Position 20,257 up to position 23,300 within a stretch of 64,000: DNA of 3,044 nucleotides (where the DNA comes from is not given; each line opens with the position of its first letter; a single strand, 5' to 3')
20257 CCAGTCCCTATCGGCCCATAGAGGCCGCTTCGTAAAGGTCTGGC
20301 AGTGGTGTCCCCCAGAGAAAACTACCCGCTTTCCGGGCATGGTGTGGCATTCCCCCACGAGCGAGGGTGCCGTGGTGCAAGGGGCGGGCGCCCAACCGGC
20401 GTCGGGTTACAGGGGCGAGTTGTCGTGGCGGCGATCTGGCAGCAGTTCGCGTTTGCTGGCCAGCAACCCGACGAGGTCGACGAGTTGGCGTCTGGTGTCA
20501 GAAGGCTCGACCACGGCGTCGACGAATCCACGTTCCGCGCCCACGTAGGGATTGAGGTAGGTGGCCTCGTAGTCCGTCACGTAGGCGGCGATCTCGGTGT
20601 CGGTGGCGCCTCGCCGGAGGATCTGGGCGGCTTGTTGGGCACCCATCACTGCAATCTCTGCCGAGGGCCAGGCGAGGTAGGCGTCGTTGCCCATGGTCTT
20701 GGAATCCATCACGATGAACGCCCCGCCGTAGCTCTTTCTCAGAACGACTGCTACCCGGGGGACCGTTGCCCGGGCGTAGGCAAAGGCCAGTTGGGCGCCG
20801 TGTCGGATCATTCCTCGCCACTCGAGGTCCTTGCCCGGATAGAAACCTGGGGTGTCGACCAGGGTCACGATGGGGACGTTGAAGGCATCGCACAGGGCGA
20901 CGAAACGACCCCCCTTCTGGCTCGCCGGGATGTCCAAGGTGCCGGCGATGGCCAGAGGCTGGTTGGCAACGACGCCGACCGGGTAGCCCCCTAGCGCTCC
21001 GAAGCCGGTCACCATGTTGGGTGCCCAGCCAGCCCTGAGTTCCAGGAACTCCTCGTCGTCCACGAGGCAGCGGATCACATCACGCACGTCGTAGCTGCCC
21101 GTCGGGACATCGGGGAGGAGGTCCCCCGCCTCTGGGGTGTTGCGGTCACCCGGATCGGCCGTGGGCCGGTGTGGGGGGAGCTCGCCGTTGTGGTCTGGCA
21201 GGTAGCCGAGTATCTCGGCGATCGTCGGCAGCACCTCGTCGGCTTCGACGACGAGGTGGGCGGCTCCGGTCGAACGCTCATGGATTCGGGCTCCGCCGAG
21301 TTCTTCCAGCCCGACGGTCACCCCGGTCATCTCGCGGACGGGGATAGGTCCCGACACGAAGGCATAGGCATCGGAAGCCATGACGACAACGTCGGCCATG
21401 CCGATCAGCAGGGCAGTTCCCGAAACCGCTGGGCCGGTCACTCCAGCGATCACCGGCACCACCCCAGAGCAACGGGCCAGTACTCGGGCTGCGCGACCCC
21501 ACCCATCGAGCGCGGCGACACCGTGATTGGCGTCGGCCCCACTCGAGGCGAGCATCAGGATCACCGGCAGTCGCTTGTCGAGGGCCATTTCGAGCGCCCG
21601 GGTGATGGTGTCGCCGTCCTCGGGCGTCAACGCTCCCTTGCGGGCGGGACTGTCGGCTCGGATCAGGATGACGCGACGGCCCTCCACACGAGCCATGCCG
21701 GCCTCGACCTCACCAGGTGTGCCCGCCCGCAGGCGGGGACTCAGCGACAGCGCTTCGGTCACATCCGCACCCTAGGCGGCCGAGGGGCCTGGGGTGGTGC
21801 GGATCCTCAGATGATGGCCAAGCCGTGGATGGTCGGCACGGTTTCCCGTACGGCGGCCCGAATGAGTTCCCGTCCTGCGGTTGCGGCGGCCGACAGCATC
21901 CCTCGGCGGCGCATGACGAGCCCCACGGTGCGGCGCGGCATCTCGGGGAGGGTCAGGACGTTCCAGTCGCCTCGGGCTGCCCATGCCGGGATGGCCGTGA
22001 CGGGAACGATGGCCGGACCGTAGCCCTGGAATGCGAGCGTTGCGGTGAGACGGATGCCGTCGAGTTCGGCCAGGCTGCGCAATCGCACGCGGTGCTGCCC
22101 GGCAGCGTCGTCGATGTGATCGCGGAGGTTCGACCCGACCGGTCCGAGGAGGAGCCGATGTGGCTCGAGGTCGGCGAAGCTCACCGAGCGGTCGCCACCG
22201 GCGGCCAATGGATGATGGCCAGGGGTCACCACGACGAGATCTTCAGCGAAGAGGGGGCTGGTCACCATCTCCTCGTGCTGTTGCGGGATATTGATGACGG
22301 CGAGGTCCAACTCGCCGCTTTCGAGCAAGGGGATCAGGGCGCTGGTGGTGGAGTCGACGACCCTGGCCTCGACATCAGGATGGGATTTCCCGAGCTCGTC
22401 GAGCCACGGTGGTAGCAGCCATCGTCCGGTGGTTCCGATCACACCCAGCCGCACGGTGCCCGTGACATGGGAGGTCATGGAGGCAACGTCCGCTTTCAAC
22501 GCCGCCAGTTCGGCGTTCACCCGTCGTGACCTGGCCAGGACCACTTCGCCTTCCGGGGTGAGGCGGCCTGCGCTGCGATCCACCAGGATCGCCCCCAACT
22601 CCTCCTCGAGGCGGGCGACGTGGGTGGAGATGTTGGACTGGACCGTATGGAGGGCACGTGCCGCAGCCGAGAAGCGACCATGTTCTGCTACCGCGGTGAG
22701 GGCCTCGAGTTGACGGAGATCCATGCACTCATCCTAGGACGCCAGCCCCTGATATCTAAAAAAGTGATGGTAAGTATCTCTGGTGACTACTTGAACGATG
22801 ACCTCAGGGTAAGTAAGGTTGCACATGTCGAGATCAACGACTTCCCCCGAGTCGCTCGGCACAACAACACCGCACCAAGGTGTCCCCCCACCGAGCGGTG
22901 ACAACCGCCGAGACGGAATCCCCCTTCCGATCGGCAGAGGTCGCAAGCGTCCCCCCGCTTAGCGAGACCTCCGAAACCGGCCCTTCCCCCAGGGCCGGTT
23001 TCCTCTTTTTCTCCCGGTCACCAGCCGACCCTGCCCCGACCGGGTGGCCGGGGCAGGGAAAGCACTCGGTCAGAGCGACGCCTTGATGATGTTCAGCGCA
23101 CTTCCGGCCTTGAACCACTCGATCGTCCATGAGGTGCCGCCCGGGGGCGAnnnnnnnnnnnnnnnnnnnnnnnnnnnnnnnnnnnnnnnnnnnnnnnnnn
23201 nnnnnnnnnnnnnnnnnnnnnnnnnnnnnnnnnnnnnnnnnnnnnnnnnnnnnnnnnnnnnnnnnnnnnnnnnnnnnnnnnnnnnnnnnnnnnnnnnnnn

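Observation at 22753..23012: Expanded 6C-type sRNA: four stacked hairpins all with UCCCCC loops plus a C-loop terminator, divergent from a LysR gene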

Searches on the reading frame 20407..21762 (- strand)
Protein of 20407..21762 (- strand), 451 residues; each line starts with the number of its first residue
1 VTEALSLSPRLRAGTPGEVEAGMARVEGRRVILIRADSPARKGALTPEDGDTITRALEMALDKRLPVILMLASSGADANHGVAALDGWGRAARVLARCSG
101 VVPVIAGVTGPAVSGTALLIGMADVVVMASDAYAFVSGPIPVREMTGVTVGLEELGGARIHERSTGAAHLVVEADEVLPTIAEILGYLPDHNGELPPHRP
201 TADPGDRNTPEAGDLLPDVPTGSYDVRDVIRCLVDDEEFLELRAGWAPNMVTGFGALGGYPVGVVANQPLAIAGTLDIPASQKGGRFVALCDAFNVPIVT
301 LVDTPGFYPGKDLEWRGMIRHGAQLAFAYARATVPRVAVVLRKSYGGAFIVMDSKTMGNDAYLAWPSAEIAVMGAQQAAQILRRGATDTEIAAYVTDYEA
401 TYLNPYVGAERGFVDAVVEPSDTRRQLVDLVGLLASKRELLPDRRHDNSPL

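Call 9: search_protein_families(library=pfam, proteins=[window:20407-21762:-])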
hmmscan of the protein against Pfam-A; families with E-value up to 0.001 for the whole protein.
window:20407-21762:- (451 aa): 3 families
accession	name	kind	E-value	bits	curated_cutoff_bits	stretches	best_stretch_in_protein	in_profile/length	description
PF01039.27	Carboxyl_trans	-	2.1e-120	403.1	22.3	1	19-448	47-492/493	Carboxyl transferase domain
PF03255.19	ACCA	-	7.1e-18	65.3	23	2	283-404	135-252/310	Acetyl co-enzyme A carboxylase carboxyltransferase-like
PF06833.16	MdcE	-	1.3e-07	32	32.7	1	295-433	27-164/196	Malonate decarboxylase gamma subunit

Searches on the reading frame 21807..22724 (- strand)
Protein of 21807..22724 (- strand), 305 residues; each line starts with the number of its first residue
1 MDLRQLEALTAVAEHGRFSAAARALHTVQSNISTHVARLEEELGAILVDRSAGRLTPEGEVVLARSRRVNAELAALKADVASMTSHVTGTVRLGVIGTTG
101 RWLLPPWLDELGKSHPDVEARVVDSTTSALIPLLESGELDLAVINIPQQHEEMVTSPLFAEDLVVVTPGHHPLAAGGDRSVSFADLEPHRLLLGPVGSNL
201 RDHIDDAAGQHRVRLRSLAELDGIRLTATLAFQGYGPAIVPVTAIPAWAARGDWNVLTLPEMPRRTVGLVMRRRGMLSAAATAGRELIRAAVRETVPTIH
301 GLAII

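Call 9: search_protein_families(library=pfam, proteins=[window:21807-22724:-])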
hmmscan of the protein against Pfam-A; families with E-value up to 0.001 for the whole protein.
window:21807-22724:- (305 aa): 2 families
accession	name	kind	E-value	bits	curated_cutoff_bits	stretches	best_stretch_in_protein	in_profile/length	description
PF03466.25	LysR_substrate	-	2e-43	148.6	28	1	86-291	3-207/209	LysR substrate binding domain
PF00126.33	HTH_1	-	3.1e-18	65.9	26.6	1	3-60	1-60/60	Bacterial regulatory helix-turn-helix protein, lysR family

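Call 37: find_related_loci(query=window:21807-22724:-, collection=genome_contigs, flank=2500)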
Query window:21807-22724:- (305 aa) in genome_contigs; peptide patterns used: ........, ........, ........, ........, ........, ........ (x = any residue, [..] = any of these).
476 stretches matched a pattern; 82 encode a relative of the query (tblastn E <= 1e-3); the best 80 are kept; 80 distinct loci.
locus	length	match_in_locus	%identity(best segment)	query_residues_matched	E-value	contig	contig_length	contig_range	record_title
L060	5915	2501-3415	79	1-305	8e-156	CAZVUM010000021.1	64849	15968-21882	MAG TPA_asm: uncultured Acidimicrobiales bacterium isolate binchicken_co46_650 genome assembly, contig: NODE_694_length_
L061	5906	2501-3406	60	1-302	7e-117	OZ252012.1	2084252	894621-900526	MAG: Candidatus Poriferisodalaceae bacterium isolate 4f5e6f0c-7264-48bc-a2bc-c9c85973c49b genome assembly, chromosome: 1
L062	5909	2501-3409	57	1-303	1e-106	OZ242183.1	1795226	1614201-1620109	MAG: Candidatus Poriferisodalaceae bacterium isolate cd89fdc5-4308-4efd-84b8-7ab83bbf86a1 genome assembly, chromosome: 1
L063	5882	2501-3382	48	1-290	3e-77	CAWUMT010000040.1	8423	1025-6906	MAG: uncultured Acidimicrobiales bacterium isolate SRR1522971_concoct_56_1705335396 genome assembly, contig: ERZ11848521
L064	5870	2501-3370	47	1-288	4e-75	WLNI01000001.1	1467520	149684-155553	MAG: Actinomycetota bacterium isolate UFOp-RH-23may17-1228 RH-23may17-1228-c1, whole genome shotgun sequence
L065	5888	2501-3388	46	1-294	1e-72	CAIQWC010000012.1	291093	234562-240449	MAG: uncultured actinobacterium isolate Umea2_bin-3384 genome assembly, contig: bin-3384:12/46, whole genome shotgun seq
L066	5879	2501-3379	45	1-295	5e-68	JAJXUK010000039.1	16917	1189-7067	MAG: Actinomycetes bacterium isolate BP4.bin89 NODE_3977_length_16917_cov_1.878916, whole genome shotgun sequence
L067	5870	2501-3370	49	1-288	3e-78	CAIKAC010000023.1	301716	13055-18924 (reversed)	MAG: uncultured actinobacterium isolate AlinenLipids_bin-9699 genome assembly, contig: bin-9699:23/27, whole genome shot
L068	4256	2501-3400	38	1-301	2e-41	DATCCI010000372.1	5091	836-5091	MAG TPA_asm: Acidimicrobiia bacterium isolate SMAG_U7695 k141_112328, whole genome shotgun sequence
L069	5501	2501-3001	40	1-165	3e-28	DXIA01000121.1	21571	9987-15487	MAG TPA_asm: Candidatus Pygmaiobacter gallistercoris isolate ChiGjej6B6-17065 ChiGjej6B6M5__C213235_L21571_SAMN08009849,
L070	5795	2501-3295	30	1-260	2e-26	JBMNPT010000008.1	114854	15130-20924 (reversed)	MAG: Eubacteriales bacterium isolate SBF912SR2HQ0024 scaffold_626_c1, whole genome shotgun sequence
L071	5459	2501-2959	40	1-151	2e-24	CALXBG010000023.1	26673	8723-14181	MAG: uncultured Pygmaiobacter sp. isolate E01__bin380 genome assembly, contig: E01__k127_2519854, whole genome shotgun s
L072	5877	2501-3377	41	1-294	1e-32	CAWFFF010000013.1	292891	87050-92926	MAG: uncultured Actinomycetes bacterium isolate MFD02416.bin.2.90 genome assembly, contig: contig_91873, whole genome sh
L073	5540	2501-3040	29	1-178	8e-19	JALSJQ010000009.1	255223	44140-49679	MAG: Albidovulum sp. isolate 354-166_metabat2_scaf2bin.101 354-166_scaffold_13_c1, whole genome shotgun sequence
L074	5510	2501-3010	29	1-168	5e-17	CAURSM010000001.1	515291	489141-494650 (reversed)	MAG TPA_asm: uncultured Eubacteriales bacterium isolate ERR9969200_bin.4_MetaWRAP_v1.3_MAG genome assembly, contig: ERZ2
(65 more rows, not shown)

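Call 42: search_protein_families(library=ncbifam, proteins=[window:21807-22724:-], max_evalue=1e-10)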
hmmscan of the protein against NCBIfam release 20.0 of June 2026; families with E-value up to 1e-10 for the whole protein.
window:21807-22724:- (305 aa): 41 families (the best 25 are shown)
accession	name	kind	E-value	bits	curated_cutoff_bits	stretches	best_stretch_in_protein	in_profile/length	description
NF008416.0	PRK11242.1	equivalog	5e-38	131.1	277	1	1-294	1-293/300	transcriptional regulator CynR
NF053705.1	TransRegGltCGpos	equivalog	2.6e-34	118.8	350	1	1-278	1-279/300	glutamate biosynthesis transcriptional regulator GltC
NF008361.0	PRK11151.1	equivalog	1.5e-31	109.8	329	1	1-291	1-292/305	DNA-binding transcriptional regulator OxyR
NF040786.1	LysR_Sec_metab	equivalog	5e-31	107.8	250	1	1-283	1-289/298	selenium metabolism-associated LysR family transcriptional regulator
NF047711.1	PutUtilRegPtrR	equivalog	2.5e-30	105.5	400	1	1-288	1-282/283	putrescine utilization regulator PtrR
NF045990.1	TransRegCbbRRhodb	equivalog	4.3e-28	98.2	450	1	2-201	7-207/304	LysR family regulator CbbR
NF047520.1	trans_act_CidR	equivalog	8.5e-28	97.4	415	1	1-247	1-247/292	cidABC operon transcriptional activator CidR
TIGR02424.1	TF_pcaQ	equivalog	6.2e-27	94.3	303.8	1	2-293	4-299/300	pca operon transcription factor PcaQ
TIGR03339.1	phn_lysR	subfamily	1.2e-25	90.4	341.1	1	5-246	1-239/279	aminoethylphosphonate catabolism associated LysR family transcriptional regulator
NF008410.0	PRK11233.1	equivalog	4.9e-23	81.7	309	1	1-293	1-292/305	nitrogen assimilation transcriptional regulator NAC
NF007385.0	PRK09906.1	equivalog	8.2e-23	81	356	1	1-242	1-243/296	DNA-binding transcriptional regulator HcaR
NF040889.1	trans_reg_YeiE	equivalog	8.2e-22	77.8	480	1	2-259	4-256/288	DNA-binding transcriptional regulator YeiE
NF052633.1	LysR_TF_PsrA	exception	1.3e-21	76.8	540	1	1-287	5-291/297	L-proline-binding transcription factor PsrA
NF045775.1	acetoin_reg_AlsR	exception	3.5e-21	76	430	1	1-191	1-191/290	acetoin biosynthesis transcriptional regulator AlsR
NF009327.0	PRK12684.1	subfamily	7.3e-20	71.4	402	1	1-211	1-214/313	CysB family HTH-type transcriptional regulator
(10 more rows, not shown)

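Call 44: search_solved_structures(query=window:21807-22724:-, max_evalue=1e-10)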
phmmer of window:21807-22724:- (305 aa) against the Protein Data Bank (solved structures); distinct sequences matched with E-value up to 1e-10: 21.
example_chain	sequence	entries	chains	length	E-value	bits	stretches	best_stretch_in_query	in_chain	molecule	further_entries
6g4r_B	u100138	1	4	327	1.2e-27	100.3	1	3-273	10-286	Hydrogen peroxide-inducible genes activator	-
6g1d_C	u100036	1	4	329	1.2e-27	100.3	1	3-273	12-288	Hydrogen peroxide-inducible genes activator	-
6g1b_B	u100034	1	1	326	1.8e-27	99.7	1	3-273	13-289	Hydrogen peroxide-inducible genes activator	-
6g1b_J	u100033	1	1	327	1.8e-27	99.7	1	3-273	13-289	Hydrogen peroxide-inducible genes activator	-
4x6g_A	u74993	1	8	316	1.7e-25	93.3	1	2-272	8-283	OxyR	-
5y2v_A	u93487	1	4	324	2.2e-18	69.9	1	3-274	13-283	Rubisco operon transcriptional regulator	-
2h99_A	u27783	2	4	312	6.6e-17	65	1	1-243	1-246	HTH-type transcriptional regulator benM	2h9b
3k1n_A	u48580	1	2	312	1.1e-16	64.3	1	1-243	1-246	HTH-type transcriptional regulator benM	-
3k1p_A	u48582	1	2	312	1.1e-16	64.3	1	1-243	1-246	HTH-type transcriptional regulator benM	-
3k1m_A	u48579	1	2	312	1.5e-16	63.9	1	1-243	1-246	HTH-type transcriptional regulator benM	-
8h3v_S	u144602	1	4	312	2.4e-16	63.2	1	1-244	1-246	NtcB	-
1i69_A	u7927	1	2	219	4.5e-16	62.3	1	87-290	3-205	HYDROGEN PEROXIDE-INDUCIBLE GENES ACTIVATOR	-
7l4s_A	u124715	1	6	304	1.1e-15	61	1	3-274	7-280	Transcriptional regulator of oxidative stress OxyR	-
1i6a_A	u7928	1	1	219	1.5e-15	60.6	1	87-290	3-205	HYDROGEN PEROXIDE-INDUCIBLE GENES ACTIVATOR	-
1al3_A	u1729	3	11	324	2.1e-13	53.6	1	1-218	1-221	CYS REGULON TRANSCRIPTIONAL ACTIVATOR CYSB | HTH-type transcriptional regulator CysB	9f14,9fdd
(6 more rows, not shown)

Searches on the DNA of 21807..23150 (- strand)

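Call 4: search_rna_families(source=window, start=22650, end=23150, threshold=evalue, max_evalue=10, show_alignments=4)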
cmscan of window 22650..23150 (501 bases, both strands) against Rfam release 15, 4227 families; matches with E-value up to 10: 14.
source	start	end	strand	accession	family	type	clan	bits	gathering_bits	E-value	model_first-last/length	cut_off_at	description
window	22914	23001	+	RF01723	Rhizobiales-2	Gene; sRNA;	-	27.2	40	0.31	1-103/103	no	Rhizobiales-2 RNA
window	22936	23006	+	RF01066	6C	Cis-reg;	-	26.8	47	0.16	1-75/75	no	6C RNA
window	22894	23007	+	RF02232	sX13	Gene; sRNA;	-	22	50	0.05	1-115/115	no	Xanthomonadaceae sRNA sX13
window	22999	23061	+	RF00921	mir-665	Gene; miRNA;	-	18.9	52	0.53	1-72/72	no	mir-665 microRNA precursor family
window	22932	23011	+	RF01772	rnk_pseudo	Cis-reg; leader;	-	18.9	55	0.97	1-108/108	no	Pseudomonas rnk leader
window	22994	23069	+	RF03685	MIR9677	Gene; miRNA;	-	17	90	2.4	1-87/87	no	MIR9677 microRNA precursor family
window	22990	23090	-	RF01385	isrA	Gene; sRNA;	-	16.8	51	0.27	1-129/129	no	isrA Hfq binding RNA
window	23030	23058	-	RF01011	mir-605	Gene; miRNA;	-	16.3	98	2.7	1-82/82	no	mir-605 microRNA precursor family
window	23030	23057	-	RF04132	mir-4436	Gene; miRNA;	-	13.8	74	7.2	21-65/85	no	mir-4436 microRNA precursor family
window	22932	22996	+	RF01716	PhotoRC-I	Cis-reg;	-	13.6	45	0.7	1-44/44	no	PhotoRC-I RNA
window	22972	23019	-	RF00382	DnaX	Cis-reg; frameshift_element;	-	13.6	35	2.1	1-65/65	no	DnaX ribosomal frameshifting element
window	22973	23060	+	RF01056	Magnesium-II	Cis-reg; riboswitch;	-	13.5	40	4.9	1-115/115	no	Magnesium riboswitch aptamer (Magnesium responsive RNA element)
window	22956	23009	+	RF02051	STnc450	Gene; sRNA;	-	12.6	37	8.2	1-57/57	no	Enterobacterial sRNA STnc450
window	22972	23001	+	RF02677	NsiR4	Gene; sRNA;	-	12.4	40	4.9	37-65/65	no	Nitrogen stress-induced RNA 4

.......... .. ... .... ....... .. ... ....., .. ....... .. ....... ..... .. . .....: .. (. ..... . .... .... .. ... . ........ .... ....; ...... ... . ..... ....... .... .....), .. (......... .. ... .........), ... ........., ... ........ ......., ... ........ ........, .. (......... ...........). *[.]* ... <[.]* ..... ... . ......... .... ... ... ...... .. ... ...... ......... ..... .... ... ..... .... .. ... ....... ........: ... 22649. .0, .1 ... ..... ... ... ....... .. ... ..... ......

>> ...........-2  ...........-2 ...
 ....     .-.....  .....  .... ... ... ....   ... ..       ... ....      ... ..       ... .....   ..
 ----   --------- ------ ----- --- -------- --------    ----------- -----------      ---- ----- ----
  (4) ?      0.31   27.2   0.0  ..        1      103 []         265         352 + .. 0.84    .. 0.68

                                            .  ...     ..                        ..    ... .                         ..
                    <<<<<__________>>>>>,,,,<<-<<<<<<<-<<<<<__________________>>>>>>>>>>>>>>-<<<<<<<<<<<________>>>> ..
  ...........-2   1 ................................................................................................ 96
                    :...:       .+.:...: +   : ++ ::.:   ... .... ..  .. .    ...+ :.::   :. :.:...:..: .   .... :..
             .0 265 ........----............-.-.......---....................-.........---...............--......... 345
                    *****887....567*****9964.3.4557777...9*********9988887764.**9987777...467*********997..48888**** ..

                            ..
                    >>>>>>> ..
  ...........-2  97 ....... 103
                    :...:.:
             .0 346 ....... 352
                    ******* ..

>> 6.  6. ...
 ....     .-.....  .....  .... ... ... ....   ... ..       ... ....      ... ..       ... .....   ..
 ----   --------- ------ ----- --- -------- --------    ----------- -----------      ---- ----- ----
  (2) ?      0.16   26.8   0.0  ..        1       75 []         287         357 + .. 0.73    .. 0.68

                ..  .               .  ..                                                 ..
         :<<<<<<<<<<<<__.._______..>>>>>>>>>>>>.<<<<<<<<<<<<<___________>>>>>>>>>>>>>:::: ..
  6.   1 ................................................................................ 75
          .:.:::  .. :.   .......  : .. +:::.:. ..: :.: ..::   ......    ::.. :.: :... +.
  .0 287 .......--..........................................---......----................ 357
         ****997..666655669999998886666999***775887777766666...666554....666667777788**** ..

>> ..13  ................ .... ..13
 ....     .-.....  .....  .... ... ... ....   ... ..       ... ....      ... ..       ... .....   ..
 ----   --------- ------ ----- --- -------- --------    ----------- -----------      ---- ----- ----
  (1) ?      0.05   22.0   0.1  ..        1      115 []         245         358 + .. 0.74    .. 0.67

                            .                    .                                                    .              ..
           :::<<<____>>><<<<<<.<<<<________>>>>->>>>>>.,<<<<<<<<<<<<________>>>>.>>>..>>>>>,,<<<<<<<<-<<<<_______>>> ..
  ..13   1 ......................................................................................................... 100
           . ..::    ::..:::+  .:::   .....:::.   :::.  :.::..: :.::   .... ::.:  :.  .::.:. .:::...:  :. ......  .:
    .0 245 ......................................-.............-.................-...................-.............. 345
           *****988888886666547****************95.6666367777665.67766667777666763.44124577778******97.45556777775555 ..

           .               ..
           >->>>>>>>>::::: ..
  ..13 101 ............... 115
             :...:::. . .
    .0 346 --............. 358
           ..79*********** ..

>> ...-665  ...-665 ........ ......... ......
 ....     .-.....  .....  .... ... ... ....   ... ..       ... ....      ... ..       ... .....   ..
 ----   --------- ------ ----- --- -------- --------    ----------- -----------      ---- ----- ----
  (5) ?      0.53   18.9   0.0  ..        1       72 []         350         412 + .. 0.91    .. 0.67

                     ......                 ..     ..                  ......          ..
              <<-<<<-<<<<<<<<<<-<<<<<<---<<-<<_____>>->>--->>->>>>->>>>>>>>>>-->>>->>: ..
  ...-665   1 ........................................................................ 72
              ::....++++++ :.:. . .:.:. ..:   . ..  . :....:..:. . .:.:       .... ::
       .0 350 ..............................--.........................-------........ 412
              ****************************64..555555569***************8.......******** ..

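Call 41: search_rna_families(source=L063, start=2200, end=2500, threshold=evalue, max_evalue=10, show_alignments=2)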
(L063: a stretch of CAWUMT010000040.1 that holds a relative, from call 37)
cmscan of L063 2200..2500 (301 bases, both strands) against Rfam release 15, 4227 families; matches with E-value up to 10: 4.
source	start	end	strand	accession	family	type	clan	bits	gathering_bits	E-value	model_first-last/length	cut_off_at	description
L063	2317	2402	-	RF02344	ar14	Gene; sRNA;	-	15.9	58.8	0.65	1-123/123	no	Alphaproteobacterial ar14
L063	2266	2362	-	RF01812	Pxr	Gene; sRNA;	-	15.3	80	2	1-109/109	no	Pxr regulatory sRNA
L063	2313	2371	-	RF03251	mir-4446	Gene; miRNA;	-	13.2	79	8.2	1-82/82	no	mir-4446 microRNA precursor family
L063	2458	2497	-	RF01128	sR43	Gene; snRNA; snoRNA; CD-box;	-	8.8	45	8.6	1-56/56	no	Small nucleolar RNA sR42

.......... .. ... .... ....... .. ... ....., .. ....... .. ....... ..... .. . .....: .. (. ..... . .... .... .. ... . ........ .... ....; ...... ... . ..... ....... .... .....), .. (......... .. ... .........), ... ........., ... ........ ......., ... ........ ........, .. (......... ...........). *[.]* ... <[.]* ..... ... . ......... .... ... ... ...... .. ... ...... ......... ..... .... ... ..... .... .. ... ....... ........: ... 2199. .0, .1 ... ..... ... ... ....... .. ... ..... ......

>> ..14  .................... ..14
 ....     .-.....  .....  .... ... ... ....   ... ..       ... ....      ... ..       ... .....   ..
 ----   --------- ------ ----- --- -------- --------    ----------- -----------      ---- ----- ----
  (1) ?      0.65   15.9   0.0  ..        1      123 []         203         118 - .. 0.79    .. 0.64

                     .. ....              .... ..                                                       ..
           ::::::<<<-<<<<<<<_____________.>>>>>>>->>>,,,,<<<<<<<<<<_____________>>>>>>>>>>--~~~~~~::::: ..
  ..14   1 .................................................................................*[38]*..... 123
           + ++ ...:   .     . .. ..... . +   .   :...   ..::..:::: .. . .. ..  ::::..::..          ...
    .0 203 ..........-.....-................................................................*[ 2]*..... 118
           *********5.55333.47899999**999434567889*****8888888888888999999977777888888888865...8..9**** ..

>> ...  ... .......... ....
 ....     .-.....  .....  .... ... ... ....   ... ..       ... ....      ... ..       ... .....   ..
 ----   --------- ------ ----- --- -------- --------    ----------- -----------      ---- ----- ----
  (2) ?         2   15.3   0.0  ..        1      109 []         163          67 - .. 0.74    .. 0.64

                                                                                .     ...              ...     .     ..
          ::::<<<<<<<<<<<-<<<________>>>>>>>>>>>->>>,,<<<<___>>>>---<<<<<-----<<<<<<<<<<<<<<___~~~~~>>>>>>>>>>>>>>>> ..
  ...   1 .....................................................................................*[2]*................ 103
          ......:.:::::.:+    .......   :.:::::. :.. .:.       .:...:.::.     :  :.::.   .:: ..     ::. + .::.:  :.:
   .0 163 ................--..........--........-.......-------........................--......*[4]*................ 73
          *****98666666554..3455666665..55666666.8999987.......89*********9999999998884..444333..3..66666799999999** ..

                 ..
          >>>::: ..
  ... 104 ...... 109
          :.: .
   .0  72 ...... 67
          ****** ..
